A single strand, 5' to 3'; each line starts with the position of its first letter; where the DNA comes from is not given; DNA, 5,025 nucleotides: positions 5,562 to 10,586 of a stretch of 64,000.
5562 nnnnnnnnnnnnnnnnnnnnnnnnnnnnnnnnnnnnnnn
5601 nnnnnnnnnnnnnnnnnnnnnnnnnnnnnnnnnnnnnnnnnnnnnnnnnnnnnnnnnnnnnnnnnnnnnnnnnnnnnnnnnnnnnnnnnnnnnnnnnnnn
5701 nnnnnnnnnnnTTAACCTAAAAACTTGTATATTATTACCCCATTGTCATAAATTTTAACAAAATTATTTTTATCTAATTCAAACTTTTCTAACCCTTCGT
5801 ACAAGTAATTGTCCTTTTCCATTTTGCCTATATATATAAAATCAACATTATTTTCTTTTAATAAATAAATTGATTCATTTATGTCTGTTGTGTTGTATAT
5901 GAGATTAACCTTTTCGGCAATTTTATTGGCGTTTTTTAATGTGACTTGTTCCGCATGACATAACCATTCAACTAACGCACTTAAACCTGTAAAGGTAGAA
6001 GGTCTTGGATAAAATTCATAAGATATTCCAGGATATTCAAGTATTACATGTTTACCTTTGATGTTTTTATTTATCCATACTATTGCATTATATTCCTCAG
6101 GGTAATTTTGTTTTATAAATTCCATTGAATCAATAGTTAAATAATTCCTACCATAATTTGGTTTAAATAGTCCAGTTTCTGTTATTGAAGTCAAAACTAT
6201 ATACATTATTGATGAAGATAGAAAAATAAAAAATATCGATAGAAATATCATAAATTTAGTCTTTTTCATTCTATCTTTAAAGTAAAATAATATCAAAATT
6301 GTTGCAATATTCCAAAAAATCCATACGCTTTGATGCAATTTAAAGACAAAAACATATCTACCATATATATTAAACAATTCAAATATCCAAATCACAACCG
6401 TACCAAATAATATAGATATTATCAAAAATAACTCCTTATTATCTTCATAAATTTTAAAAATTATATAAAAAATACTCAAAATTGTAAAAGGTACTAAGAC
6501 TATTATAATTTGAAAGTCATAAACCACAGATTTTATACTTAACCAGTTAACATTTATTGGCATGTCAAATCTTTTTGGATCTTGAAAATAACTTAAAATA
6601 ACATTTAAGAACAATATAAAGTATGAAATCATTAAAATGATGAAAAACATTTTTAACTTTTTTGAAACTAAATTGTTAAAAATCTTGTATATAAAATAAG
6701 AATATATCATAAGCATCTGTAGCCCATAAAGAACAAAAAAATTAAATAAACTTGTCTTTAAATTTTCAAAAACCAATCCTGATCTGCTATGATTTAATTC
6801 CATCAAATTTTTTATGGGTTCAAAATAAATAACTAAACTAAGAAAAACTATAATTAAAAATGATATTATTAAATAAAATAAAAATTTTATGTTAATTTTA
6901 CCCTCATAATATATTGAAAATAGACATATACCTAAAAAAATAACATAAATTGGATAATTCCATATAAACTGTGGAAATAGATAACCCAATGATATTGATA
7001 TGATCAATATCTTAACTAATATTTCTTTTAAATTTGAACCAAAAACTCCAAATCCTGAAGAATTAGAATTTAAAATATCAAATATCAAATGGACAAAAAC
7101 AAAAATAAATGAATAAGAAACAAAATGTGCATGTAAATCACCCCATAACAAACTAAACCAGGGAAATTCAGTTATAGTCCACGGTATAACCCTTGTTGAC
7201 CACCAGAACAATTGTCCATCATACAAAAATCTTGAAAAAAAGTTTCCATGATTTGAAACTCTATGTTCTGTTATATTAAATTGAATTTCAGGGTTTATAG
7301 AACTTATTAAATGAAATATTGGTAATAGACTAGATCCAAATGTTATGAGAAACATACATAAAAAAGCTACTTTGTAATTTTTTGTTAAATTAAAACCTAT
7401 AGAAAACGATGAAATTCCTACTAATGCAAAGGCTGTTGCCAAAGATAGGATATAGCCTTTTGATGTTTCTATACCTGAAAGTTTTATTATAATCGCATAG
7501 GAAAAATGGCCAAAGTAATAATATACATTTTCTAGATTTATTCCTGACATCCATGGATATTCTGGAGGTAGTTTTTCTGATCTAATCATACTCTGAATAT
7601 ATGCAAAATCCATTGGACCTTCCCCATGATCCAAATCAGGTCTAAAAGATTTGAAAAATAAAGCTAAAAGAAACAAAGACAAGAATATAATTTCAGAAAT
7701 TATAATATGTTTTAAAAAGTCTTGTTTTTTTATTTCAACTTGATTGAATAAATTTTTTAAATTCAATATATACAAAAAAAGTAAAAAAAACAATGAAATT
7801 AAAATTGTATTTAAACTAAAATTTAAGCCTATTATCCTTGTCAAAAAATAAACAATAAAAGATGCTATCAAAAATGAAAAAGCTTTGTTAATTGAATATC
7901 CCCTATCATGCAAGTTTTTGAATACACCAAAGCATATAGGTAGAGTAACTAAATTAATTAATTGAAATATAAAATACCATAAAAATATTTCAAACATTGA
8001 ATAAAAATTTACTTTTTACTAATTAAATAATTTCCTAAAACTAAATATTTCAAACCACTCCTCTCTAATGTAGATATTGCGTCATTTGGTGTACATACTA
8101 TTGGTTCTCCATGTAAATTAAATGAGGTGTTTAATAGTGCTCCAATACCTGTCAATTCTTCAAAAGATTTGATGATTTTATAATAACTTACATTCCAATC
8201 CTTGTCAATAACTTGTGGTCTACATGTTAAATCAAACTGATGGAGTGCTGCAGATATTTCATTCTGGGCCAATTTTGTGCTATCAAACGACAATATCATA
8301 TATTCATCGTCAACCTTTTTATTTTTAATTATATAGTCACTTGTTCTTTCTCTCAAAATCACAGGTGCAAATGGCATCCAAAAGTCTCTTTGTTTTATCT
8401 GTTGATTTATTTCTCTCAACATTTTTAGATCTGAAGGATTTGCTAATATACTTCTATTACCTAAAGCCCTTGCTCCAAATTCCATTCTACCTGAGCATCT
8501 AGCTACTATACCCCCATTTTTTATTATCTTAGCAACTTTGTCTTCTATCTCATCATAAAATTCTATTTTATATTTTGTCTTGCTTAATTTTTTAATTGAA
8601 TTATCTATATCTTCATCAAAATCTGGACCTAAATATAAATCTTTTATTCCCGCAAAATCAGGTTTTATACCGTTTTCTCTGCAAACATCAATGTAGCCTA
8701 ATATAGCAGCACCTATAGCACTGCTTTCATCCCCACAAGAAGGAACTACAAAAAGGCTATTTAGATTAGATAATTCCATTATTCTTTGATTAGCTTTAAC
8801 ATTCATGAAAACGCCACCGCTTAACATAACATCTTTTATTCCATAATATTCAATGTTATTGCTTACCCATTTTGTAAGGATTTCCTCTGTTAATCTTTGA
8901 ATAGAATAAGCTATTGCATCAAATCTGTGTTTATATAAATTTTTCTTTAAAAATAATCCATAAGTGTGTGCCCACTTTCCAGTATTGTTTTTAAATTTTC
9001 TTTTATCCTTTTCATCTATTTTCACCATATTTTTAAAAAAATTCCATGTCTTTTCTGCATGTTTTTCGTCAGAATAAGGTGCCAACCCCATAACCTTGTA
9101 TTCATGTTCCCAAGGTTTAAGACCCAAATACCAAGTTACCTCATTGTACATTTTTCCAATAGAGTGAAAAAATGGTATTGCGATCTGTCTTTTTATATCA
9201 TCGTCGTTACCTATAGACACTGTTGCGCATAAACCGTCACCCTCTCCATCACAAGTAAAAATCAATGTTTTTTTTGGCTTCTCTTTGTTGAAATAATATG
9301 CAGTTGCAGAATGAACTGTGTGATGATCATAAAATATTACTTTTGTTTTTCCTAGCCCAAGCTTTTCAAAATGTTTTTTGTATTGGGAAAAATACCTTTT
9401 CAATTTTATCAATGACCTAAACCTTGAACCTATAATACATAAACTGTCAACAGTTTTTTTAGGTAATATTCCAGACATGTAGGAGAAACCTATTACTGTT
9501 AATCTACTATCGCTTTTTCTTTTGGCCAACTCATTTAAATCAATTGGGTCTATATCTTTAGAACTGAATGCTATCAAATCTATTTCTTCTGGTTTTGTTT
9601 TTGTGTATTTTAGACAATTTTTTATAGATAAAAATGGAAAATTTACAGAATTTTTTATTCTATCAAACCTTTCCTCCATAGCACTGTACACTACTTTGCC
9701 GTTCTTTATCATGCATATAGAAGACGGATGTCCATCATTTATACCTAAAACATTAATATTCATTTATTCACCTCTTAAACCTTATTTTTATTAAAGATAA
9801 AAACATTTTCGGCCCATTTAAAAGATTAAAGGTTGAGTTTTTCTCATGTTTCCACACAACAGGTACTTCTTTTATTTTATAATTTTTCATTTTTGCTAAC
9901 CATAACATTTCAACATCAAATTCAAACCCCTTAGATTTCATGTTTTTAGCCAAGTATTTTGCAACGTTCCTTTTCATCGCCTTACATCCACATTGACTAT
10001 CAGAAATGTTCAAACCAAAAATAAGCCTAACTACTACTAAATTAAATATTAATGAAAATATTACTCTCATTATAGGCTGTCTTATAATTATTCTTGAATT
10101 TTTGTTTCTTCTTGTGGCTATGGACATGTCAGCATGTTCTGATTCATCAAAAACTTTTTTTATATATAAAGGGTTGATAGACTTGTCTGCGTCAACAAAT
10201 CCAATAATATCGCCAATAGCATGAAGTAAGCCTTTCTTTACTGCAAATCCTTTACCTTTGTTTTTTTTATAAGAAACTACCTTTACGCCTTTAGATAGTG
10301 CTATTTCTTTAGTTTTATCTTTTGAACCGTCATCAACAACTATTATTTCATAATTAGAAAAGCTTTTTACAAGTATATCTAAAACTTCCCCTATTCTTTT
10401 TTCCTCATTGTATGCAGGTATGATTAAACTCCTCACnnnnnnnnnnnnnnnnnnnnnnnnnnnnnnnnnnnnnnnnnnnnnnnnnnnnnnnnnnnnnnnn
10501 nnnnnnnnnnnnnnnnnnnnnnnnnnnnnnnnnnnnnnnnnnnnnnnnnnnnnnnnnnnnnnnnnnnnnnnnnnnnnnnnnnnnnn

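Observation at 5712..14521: Coupled operon pairing DPM1-like GT2 synthases with Chlor_Arch_YYY GT-C membrane proteins: candidate archaeal protein O-glycosylation (PMT-like) machinery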

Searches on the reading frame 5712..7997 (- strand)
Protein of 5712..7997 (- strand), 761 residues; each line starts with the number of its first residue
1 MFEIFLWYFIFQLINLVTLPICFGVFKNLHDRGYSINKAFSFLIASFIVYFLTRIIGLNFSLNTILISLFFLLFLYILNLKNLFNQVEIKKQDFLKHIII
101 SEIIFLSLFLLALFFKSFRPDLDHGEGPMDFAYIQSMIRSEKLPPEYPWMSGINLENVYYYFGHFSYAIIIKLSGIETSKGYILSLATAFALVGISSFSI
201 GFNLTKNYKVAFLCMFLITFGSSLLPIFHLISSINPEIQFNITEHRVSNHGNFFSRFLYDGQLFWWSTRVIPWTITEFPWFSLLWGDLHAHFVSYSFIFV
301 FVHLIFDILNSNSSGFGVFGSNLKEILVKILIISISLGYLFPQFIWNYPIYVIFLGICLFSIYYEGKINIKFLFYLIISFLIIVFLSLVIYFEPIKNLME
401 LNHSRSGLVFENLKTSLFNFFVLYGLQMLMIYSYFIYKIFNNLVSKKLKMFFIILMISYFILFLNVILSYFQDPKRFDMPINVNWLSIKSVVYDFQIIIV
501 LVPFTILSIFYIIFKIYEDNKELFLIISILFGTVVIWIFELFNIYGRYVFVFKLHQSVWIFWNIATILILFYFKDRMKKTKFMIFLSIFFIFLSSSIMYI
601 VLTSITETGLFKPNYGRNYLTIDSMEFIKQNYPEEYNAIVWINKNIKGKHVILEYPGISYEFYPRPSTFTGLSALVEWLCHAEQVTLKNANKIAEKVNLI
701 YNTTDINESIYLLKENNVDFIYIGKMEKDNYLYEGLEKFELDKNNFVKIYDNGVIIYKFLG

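Call 4: search_protein_families(library=pfam, proteins=[window:5712-7997:-], max_evalue=0.01)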
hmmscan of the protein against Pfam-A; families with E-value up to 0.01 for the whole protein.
window:5712-7997:- (761 aa): 1 family
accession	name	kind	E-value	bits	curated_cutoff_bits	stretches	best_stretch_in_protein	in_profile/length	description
PF10060.15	DUF2298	-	2.1e-62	212.1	27.8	1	45-562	2-488/488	Uncharacterized membrane protein (DUF2298)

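Call 5: search_protein_families(library=ncbifam, proteins=[window:5712-7997:-], max_evalue=0.01)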
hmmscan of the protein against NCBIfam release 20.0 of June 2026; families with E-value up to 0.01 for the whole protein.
window:5712-7997:- (761 aa): 1 family
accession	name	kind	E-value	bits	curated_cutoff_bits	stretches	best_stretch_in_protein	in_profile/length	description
TIGR03662.1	Chlor_Arch_YYY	subfamily_domain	1.8e-107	360.8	300.25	1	4-758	5-725/727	chlor_Arch_YYY domain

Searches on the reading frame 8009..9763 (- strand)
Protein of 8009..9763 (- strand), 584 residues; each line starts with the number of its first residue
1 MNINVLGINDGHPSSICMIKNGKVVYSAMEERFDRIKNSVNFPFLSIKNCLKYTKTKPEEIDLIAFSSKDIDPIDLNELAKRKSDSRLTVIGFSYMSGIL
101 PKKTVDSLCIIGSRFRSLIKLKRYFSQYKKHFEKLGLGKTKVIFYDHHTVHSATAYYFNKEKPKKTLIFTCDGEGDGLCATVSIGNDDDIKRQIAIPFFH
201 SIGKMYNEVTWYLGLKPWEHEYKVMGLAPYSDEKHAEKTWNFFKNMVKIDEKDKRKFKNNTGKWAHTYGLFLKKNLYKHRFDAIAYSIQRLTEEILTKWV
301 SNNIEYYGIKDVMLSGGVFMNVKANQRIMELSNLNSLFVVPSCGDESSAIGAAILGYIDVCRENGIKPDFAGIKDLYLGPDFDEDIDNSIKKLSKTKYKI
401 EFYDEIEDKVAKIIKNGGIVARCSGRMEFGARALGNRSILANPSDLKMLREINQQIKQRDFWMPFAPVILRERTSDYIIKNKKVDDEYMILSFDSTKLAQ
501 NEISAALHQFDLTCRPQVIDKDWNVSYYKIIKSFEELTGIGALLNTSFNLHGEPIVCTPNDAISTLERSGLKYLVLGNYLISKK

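Call 4: search_protein_families(library=pfam, proteins=[window:8009-9763:-], max_evalue=0.01)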
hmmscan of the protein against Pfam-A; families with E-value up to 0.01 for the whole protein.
window:8009-9763:- (584 aa): 4 families
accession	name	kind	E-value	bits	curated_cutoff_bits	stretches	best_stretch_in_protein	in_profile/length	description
PF16861.10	Carbam_trans_C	-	3.2e-60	203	27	1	411-583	1-170/170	Carbamoyltransferase C-terminus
PF02543.21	Carbam_trans_N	-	4.8e-38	131.9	24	1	5-354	2-346/346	Carbamoyltransferase N-terminus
PF22521.2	HypF_C_2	-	3.5e-06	27.4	27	1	189-332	83-217/241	Carbamoyltransferase, Kae1-like Domain, second subdomain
PF00814.31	TsaD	-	0.0028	17.9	24.8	0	276-346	190-258/264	tRNA N6-adenosine threonylcarbamoyltransferase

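Call 5: search_protein_families(library=ncbifam, proteins=[window:8009-9763:-], max_evalue=0.01)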
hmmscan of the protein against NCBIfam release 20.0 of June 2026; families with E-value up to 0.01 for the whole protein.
window:8009-9763:- (584 aa): 5 families
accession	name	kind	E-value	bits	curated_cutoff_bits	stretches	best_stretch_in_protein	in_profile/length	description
NF041651.1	nodul_NodU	equivalog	7.4e-28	97.6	1000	1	285-554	278-528/556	nodulation protein NodU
TIGR00329.1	gcp_kae1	subfamily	3.4e-06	26.5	207.8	1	200-350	157-304/305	tRNA (adenosine(37)-N6)-threonylcarbamoyltransferase complex transferase subunit TsaD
TIGR00143.1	hypF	equivalog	0.00071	17.8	466.1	1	189-351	580-735/741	carbamoyltransferase HypF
TIGR03723.1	T6A_TsaD_YgjD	equivalog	0.0019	17.3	296.1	1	278-352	229-307/314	tRNA (adenosine(37)-N6)-threonylcarbamoyltransferase complex transferase subunit TsaD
NF009842.0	PRK13317.1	equivalog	0.005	16.2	234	0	282-355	196-271/277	type II pantothenate kinase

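Call 42: search_solved_structures(query=window:8009-9763:-, max_evalue=0.001)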
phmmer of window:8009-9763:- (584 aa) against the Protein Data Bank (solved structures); distinct sequences matched with E-value up to 0.001: 12.
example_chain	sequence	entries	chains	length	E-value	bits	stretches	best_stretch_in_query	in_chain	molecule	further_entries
9s2t_A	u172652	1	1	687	1.9e-55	191.7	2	144-582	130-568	Decarbamoylnovobiocin carbamoyltransferase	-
7xb6_A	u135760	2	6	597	8.5e-53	182.9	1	11-584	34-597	Carbamoyltransferase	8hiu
3ver_A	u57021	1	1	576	9.2e-48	166.3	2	288-583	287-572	O-carbamoyltransferase TobZ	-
3vf4_A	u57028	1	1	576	2.4e-47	164.9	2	288-583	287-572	O-carbamoyltransferase TobZ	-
3vf2_A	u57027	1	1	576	3e-47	164.6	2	288-583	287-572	O-carbamoyltransferase TobZ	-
3vex_A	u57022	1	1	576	6.1e-47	163.6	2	288-583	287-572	O-carbamoyltransferase TobZ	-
3ven_A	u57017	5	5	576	6.2e-47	163.6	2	288-583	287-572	O-carbamoyltransferase TobZ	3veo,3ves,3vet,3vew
3vez_A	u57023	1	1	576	6.3e-47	163.6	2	288-583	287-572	O-carbamoyltransferase TobZ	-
7vyj_A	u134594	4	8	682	5.4e-46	160.5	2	137-581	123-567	GdmN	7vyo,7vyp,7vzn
7vzu_A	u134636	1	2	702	5.9e-46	160.4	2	137-581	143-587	GdmN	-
7vx0_A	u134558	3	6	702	6.1e-46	160.3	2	137-581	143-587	GdmN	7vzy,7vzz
7vzq_A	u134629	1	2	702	1.3e-45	159.2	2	137-581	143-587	GdmN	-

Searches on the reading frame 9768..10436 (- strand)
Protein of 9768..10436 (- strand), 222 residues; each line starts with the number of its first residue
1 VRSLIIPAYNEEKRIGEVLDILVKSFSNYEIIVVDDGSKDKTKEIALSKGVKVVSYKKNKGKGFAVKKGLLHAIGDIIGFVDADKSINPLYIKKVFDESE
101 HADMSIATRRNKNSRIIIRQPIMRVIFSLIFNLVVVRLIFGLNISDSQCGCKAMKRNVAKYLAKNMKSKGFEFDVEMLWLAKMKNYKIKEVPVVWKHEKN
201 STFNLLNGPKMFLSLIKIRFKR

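Call 4: search_protein_families(library=pfam, proteins=[window:9768-10436:-], max_evalue=0.01)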
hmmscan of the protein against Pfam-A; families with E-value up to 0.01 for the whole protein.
window:9768-10436:- (222 aa): 4 families
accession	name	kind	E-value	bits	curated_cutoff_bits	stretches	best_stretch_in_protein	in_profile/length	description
PF00535.33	Glycos_transf_2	-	6.6e-29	101.4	23.3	1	3-160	1-165/168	Glycosyl transferase family 2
PF13641.12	Glyco_tranf_2_3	-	2.1e-10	41.4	27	1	3-192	4-205/230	Glycosyltransferase like family 2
PF10111.15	Glyco_tranf_2_2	-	2.1e-08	34.5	27.3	1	3-92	1-99/276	Glycosyltransferase like family 2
PF13704.12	Glyco_tranf_2_4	-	0.00047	21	27.5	1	10-84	2-81/98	Glycosyl transferase family 2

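Call 5: search_protein_families(library=ncbifam, proteins=[window:9768-10436:-], max_evalue=0.01)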
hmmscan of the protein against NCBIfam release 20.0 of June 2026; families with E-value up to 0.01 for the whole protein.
window:9768-10436:- (222 aa): 26 families (the best 25 are shown)
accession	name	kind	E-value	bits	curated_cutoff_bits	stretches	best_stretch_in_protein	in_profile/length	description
TIGR04182.1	glyco_TIGR04182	equivalog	3.1e-21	76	325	1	4-202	4-197/293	S-layer glycoprotein N-glycosyltransferase AglJ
NF058614.1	PPMAGASynPpgS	equivalog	7.4e-20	71.3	370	1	4-195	4-196/226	polyprenyl-phospho-N-acetylgalactosaminyl synthase PpgS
TIGR04283.1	glyco_like_mftF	equivalog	1.3e-16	60.8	182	1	3-98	2-96/221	TIGR04283 family arsenosugar biosynthesis glycosyltransferase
TIGR03937.1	PgaC_IcaA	equivalog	3.8e-16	59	422.3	1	3-100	48-151/407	poly-beta-1,6-N-acetyl-D-glucosamine synthase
NF010496.0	PRK13915.1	equivalog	9.1e-16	57.8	262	1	3-94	34-137/307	glucosyl-3-phosphoglycerate synthase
NF041391.1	DPhHxTase_Halo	equivalog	4.4e-15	55.3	375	1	8-201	3-189/213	dolichyl-phosphate hexose transferase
NF007482.0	PRK10073.1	equivalog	3.9e-14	52.4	423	1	3-109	9-120/334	glycosyltransferase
NF047588.1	GlcsyltransPgfSStrep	equivalog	3.4e-13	49.5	500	1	3-142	4-153/308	glycosyltransferase PgfS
NF007986.1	PRK10714.1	equivalog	5.8e-13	48.5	529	1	3-164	9-174/316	undecaprenyl-phosphate 4-deoxy-4-formamido-L-arabinose transferase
NF041875.1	EPS_EpsD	equivalog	8.1e-12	45.2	370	1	3-96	2-101/325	exopolysaccharide biosynthesis glycosyltransferase EpsD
NF047683.1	TeichurnBiosyTuaG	equivalog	2.5e-11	43.7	400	1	3-90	9-102/252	teichuronic acid biosynthesis protein TuaG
NF038302.1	EPS_HpsE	equivalog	4.2e-11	42.4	300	1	4-96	5-108/307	hormogonium polysaccharide biosynthesis glycosyltransferase HpsE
TIGR03965.1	mycofact_glyco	equivalog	2.3e-10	40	280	1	3-95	77-175/467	mycofactocin biosynthesis glycosyltransferase MftF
NF053739.1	GlytfEpsEBac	equivalog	5.9e-07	28.7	450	1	3-85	4-93/265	glycosyltransferase EpsE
NF050050.1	ProtGlycPglI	equivalog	7.5e-07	28.8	500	1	3-99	5-108/306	GalNAc(5)-diNAcBac-PP-undecaprenol beta-1,3-glucosyltransferase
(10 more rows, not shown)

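Call 34: search_solved_structures(query=window:9768-10436:-, max_evalue=0.001)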
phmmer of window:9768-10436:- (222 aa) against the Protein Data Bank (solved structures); distinct sequences matched with E-value up to 0.001: 27.
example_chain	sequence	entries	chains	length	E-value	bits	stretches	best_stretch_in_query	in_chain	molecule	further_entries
5mlz_A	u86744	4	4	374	3.5e-14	56.3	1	3-195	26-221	Dolichol monophosphate mannose synthase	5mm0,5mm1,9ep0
2z87_A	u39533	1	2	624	5.2e-14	55.8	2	3-96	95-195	Chondroitin synthase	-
2z86_A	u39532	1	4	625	5.2e-14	55.8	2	3-96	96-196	Chondroitin synthase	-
5eke_A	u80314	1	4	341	5.3e-13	52.5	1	3-137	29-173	Uncharacterized glycosyltransferase sll0501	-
5ekp_C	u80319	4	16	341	5.3e-13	52.5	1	3-137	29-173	Uncharacterized glycosyltransferase sll0501 | Glycosyltransferase sll0501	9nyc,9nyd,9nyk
9nye_A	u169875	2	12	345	5.4e-13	52.5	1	3-137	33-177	Glycosyltransferase sll0501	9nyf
6p61_A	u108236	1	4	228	4.4e-12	49.5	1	3-93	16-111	Glycosyltransferase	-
5hea_A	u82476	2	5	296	9.6e-10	41.8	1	3-98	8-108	Putative glycosyltransferase (GalT1)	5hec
5tze_C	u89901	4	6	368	5.9e-09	39.3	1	3-119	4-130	Glycosyl transferase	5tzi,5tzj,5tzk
5tz8_A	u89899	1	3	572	1.1e-08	38.3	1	3-119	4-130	Glycosyl transferase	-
9bhc_C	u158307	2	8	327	1.2e-08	38.3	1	3-159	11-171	Undecaprenyl-phosphate 4-deoxy-4-formamido-L-arabinose transferase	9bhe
3bcv_A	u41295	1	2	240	1.5e-08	37.9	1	3-89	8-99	Putative glycosyltransferase protein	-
8vxh_A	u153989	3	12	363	1.6e-08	37.9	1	3-159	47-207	Undecaprenyl-phosphate 4-deoxy-4-formamido-L-arabinose transferase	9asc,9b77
9hwj_A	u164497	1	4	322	3.6e-08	36.7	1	3-158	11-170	Undecaprenyl-phosphate 4-deoxy-4-formamido-L-arabinose transferase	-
3ckj_A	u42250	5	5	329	4.6e-07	33.1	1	3-89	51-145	Putative uncharacterized protein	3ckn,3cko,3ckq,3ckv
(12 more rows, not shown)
